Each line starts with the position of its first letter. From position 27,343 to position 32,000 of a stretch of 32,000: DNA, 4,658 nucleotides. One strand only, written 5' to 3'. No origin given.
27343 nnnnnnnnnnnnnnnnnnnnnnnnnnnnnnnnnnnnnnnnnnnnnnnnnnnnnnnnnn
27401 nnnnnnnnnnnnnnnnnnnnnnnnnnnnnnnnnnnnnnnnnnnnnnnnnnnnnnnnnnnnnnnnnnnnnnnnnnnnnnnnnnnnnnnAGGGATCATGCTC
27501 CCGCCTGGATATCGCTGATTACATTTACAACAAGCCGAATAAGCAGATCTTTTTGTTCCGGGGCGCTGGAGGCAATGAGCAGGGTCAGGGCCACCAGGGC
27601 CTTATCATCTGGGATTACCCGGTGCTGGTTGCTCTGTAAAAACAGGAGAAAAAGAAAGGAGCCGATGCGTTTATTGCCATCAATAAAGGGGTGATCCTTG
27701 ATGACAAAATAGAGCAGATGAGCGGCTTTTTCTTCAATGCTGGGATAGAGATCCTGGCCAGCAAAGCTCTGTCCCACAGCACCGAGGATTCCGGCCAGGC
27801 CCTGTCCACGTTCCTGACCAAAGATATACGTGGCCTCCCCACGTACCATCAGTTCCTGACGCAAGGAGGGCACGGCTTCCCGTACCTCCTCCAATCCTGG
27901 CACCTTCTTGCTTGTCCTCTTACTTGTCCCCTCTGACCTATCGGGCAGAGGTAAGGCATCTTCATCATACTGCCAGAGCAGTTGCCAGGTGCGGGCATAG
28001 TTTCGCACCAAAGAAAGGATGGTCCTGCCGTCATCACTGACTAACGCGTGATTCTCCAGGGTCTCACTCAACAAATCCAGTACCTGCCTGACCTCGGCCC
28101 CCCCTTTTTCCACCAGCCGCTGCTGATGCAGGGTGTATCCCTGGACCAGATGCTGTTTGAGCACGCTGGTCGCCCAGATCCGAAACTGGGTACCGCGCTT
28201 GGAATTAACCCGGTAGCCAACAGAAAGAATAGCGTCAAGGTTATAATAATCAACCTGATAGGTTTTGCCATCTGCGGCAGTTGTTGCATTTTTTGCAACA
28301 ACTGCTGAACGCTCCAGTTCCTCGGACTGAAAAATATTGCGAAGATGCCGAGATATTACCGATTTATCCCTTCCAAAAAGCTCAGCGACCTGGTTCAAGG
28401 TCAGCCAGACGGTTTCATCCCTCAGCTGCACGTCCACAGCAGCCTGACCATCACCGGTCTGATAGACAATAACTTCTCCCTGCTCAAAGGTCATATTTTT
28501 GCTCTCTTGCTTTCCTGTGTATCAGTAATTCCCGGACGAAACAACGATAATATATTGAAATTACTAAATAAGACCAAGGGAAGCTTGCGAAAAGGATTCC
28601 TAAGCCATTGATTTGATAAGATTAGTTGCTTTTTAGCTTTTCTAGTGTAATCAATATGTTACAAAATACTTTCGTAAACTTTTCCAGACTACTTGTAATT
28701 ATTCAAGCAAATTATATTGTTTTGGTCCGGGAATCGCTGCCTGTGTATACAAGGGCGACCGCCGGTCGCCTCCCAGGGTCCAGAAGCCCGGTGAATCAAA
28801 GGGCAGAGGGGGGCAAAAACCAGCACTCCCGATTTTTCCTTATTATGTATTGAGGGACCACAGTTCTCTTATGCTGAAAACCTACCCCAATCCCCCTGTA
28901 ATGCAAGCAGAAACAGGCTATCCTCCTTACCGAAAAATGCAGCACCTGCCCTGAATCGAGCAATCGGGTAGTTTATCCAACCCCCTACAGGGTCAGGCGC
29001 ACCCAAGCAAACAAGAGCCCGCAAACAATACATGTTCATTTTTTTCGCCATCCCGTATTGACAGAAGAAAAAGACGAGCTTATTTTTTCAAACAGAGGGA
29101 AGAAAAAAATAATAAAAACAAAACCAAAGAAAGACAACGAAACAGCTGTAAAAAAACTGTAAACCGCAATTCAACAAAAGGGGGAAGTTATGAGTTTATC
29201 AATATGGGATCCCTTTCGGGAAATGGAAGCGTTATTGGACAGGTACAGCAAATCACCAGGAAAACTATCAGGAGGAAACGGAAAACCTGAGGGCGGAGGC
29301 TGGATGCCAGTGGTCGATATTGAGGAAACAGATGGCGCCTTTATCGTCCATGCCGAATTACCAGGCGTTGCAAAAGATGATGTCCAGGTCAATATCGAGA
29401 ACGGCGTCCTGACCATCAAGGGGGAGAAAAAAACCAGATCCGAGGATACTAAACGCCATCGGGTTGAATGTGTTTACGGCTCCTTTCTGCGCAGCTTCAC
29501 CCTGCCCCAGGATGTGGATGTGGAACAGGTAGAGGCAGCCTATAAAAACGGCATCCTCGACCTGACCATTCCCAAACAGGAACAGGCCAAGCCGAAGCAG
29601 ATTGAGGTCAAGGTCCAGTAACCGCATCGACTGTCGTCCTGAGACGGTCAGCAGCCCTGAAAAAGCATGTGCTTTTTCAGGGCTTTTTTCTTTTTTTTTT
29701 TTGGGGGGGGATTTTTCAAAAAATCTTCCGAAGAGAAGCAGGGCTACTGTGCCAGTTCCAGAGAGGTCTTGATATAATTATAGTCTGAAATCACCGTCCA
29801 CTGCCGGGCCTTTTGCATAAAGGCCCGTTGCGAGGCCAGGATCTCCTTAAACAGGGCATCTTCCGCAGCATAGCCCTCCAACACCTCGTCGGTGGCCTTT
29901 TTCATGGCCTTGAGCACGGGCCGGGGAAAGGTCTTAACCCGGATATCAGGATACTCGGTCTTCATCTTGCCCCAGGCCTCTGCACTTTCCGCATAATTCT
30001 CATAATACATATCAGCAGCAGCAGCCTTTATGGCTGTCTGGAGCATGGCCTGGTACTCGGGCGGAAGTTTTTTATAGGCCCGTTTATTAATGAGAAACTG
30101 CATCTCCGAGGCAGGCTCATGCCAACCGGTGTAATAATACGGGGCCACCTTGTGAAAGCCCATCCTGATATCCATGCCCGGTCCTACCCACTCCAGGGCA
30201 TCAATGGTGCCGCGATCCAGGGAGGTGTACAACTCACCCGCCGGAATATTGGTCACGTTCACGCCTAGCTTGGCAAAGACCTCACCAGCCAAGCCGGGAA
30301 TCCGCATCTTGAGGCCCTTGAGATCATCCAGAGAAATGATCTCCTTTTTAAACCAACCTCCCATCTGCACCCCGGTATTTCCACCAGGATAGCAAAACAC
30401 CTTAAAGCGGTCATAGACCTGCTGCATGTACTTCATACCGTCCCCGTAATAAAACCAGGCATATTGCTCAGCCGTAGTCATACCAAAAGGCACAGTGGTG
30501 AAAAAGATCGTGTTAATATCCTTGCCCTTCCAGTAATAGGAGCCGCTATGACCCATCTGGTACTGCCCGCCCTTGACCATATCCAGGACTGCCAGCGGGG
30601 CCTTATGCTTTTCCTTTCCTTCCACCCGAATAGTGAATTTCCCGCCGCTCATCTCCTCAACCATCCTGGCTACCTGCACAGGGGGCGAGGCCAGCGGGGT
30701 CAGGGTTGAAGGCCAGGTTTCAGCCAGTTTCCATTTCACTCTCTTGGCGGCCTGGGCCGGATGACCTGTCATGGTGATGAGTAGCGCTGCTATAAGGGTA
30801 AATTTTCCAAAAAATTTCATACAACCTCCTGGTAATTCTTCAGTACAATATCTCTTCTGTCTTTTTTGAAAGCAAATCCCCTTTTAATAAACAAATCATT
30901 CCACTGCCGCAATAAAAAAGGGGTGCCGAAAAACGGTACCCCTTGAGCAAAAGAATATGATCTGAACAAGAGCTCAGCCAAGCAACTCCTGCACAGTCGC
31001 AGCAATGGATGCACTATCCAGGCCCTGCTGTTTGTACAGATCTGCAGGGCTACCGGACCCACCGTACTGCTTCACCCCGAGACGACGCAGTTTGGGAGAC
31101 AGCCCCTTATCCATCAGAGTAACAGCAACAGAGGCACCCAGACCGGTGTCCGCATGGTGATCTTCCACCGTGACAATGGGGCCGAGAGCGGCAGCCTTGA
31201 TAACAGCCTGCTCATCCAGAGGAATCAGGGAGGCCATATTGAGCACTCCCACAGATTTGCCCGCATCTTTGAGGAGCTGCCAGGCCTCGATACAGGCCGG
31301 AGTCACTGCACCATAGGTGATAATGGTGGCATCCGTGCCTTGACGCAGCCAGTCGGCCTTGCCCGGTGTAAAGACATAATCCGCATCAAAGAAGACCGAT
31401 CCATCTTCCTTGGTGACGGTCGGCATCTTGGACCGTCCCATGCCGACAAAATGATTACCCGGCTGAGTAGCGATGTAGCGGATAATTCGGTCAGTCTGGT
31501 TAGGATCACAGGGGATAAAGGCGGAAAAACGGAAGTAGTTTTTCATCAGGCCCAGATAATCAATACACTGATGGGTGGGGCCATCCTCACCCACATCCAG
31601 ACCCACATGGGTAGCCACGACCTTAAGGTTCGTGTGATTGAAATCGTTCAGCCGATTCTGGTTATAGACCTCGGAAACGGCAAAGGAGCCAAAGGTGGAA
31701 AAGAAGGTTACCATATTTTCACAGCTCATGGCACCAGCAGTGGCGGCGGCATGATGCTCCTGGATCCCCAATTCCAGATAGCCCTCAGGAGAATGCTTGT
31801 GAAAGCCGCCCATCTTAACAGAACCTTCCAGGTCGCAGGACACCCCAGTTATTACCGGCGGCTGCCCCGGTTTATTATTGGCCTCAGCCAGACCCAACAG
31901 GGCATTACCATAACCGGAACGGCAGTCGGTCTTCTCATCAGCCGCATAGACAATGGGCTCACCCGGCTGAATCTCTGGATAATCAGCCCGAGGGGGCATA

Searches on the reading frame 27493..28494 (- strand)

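Call 84: search_protein_families(library=pfam, proteins=[window:27493-28494:-], max_evalue=0.001)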
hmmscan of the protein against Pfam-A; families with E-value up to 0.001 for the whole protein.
window:27493-28494:- (333 aa): 2 families
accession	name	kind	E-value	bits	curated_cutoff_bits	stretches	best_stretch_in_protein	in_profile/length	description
PF13310.11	Virulence_RhuM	-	6e-23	81.9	33.7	1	64-130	1-70/252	Virulence protein RhuM family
PF02661.23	Fic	-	1.4e-11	45.5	24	1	229-286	24-93/93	Fic/DOC family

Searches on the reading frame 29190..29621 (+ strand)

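Call 84: search_protein_families(library=pfam, proteins=[window:29190-29621:+], max_evalue=0.001)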
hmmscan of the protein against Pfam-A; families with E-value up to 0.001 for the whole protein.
window:29190-29621:+ (143 aa): 2 families
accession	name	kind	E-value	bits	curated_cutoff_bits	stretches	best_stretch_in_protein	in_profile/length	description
PF00011.27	HSP20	-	1.4e-27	96.2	20.8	1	43-141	1-100/102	Hsp20/alpha crystallin family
PF17886.7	ArsA_HSP20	-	4e-06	26.7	22.5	1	48-124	1-60/63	HSP20-like domain found in ArsA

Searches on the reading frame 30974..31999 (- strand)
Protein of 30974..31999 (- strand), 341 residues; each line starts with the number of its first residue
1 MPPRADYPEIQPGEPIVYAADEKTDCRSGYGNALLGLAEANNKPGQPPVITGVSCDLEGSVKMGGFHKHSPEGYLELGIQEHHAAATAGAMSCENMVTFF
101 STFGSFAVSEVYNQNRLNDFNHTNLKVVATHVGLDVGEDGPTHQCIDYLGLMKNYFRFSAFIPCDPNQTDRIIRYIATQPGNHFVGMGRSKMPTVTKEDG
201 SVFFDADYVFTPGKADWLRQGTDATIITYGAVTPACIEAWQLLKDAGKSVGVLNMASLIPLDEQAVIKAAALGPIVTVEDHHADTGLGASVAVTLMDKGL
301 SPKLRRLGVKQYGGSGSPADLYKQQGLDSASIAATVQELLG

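Call 84: search_protein_families(library=pfam, proteins=[window:30974-31999:-], max_evalue=0.001)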
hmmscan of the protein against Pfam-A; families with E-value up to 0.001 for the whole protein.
window:30974-31999:- (341 aa): 3 families
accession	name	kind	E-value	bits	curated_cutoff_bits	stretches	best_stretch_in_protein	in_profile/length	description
PF02780.25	Transketolase_C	-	3.2e-24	85.6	25.9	1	213-332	1-124/124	Transketolase, C-terminal domain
PF02779.29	Transket_pyr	-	1.6e-19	70.7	27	1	48-184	21-164/174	Transketolase, pyrimidine binding domain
PF22613.1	Transketolase_C_1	-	0.0005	20.7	27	0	220-327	10-112/113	Transketolase-like TK C-terminal domain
